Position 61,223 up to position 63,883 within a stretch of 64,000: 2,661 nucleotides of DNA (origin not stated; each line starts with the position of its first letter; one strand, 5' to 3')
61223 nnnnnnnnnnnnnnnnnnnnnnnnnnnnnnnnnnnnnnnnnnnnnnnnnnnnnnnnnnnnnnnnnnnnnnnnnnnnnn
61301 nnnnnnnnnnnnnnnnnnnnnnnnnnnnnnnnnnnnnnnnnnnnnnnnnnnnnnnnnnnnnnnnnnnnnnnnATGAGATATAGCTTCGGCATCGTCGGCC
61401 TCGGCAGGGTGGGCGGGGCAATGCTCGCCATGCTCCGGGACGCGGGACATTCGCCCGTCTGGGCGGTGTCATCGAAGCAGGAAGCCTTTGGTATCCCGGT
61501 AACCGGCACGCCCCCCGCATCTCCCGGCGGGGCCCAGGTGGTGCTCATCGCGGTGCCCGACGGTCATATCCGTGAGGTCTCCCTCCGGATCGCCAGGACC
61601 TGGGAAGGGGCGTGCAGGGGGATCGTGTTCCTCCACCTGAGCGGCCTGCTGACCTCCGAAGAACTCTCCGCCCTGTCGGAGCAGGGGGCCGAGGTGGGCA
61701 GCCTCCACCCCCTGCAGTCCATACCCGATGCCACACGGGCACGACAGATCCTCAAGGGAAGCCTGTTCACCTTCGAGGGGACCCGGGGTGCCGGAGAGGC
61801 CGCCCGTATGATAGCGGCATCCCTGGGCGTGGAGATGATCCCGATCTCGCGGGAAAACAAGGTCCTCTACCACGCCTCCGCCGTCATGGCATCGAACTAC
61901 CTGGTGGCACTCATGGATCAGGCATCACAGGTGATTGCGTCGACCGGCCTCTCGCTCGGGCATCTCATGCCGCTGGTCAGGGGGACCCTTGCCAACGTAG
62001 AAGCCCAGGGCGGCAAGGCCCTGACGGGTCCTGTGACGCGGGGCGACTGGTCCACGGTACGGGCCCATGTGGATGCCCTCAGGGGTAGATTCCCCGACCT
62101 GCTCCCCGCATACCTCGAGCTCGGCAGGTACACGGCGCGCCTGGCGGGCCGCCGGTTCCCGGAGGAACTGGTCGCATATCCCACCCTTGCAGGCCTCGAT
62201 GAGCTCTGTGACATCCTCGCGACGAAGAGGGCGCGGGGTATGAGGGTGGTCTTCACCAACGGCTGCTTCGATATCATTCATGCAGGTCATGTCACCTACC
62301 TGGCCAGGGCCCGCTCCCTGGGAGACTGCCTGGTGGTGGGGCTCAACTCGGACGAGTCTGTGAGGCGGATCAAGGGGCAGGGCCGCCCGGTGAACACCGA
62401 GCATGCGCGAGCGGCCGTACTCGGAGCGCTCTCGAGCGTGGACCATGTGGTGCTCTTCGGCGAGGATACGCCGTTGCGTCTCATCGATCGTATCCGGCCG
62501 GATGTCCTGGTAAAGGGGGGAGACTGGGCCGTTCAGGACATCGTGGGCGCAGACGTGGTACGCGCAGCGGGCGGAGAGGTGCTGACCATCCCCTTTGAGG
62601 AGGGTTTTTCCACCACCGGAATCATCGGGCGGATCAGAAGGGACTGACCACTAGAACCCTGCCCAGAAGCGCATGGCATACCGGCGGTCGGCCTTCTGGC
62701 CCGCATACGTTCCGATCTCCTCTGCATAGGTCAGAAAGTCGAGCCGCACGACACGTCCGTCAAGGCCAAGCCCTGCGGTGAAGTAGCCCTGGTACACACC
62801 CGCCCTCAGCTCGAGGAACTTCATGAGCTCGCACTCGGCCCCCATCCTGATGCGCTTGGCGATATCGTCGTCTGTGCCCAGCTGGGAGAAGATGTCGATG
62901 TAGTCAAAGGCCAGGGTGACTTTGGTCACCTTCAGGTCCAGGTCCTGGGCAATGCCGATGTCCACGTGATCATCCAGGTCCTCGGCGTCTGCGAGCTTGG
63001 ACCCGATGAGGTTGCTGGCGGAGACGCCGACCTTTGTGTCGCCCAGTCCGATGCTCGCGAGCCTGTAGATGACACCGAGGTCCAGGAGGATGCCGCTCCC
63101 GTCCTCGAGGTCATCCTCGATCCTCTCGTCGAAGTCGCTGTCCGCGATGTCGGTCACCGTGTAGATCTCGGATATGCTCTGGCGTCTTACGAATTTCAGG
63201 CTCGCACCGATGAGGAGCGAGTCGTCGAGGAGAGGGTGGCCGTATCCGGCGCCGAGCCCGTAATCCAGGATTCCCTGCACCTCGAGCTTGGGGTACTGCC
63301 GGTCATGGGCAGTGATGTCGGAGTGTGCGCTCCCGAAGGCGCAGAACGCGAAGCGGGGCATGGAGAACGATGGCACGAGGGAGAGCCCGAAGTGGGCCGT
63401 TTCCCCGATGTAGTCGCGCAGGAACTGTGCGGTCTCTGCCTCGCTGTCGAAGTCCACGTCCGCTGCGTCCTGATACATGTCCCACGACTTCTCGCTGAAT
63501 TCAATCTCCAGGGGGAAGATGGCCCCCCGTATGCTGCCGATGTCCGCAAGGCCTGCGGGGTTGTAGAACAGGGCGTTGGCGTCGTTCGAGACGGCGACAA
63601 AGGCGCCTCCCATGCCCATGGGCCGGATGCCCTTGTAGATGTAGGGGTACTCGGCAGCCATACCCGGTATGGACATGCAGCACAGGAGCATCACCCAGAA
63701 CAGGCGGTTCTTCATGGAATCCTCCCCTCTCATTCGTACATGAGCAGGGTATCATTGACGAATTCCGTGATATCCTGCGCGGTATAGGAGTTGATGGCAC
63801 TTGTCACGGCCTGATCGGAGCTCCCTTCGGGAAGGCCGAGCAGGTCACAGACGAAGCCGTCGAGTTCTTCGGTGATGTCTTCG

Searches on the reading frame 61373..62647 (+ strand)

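Call 4: search_protein_families(library=ncbifam, proteins=[window:61373-62647:+], max_evalue=0.01)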
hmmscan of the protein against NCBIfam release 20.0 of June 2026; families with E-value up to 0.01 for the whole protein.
window:61373-62647:+ (424 aa): 7 families
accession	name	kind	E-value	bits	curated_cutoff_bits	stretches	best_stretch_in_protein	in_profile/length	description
TIGR02199.1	rfaE_dom_II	equivalog_domain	4.1e-62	208.3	181.5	1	282-422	3-143/144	D-glycero-beta-D-manno-heptose 1-phosphate adenylyltransferase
NF008454.0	PRK11316.1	equivalog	1.3e-60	205.4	521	1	275-423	325-473/475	bifunctional D-glycero-beta-D-manno-heptose-7-phosphate kinase/D-glycero-beta-D-manno-heptose 1-phosphate adenylyltransferase HldE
TIGR00125.1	cyt_tran_rel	domain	6.9e-15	55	27.7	1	292-357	1-63/65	adenylyltransferase/cytidyltransferase family protein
TIGR01518.1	g3p_cytidyltrns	equivalog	3.8e-11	43.2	165.4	1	293-417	1-121/125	glycerol-3-phosphate cytidylyltransferase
NF001985.0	PRK00777.1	subfamily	3.6e-08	33.6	104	1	291-350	5-62/157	pantetheine-phosphate adenylyltransferase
NF002250.0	PRK01170.1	subfamily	1.8e-05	24.4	489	1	293-336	3-46/322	bifunctional pantetheine-phosphate adenylyltransferase/NTP phosphatase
NF041124.1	CoaD_Thcocales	equivalog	0.00011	22.1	290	1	290-332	4-46/156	phosphopantetheine adenylyltransferase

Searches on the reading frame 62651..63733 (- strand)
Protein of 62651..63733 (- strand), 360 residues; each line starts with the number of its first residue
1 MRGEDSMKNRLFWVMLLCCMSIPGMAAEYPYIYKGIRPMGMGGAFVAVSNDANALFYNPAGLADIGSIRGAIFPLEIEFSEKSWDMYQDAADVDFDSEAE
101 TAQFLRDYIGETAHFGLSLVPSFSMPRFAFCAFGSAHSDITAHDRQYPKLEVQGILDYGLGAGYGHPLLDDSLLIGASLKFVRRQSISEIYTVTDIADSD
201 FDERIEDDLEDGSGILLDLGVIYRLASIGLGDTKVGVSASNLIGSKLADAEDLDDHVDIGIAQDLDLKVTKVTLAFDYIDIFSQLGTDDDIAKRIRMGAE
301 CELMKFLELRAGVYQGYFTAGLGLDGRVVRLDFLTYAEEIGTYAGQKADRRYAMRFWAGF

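Call 9: search_protein_families(library=pfam, proteins=[window:62651-63733:-], max_evalue=0.01)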
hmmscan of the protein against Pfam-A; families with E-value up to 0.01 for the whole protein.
window:62651-63733:- (360 aa): 1 family
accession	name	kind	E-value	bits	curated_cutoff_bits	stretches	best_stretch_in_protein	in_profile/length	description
PF13729.12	TraF_2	-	4.2e-09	36.4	25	1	149-322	130-261/264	F plasmid transfer operon, TraF, protein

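Call 53: search_protein_families(library=ncbifam, proteins=[window:62651-63733:-], max_evalue=0.00001)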
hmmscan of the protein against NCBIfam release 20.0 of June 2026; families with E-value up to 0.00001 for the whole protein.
window:62651-63733:- (360 aa): 2 families
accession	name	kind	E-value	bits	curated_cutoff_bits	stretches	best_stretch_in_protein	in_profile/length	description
NF033709.1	PorV_fam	subfamily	1.3e-14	54.6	90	1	37-333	14-304/326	PorV/PorQ family protein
NF052325.1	PorVQ2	equivalog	9.6e-06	24.7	325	0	24-66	24-66/354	putative type IX sorting system protein PorV2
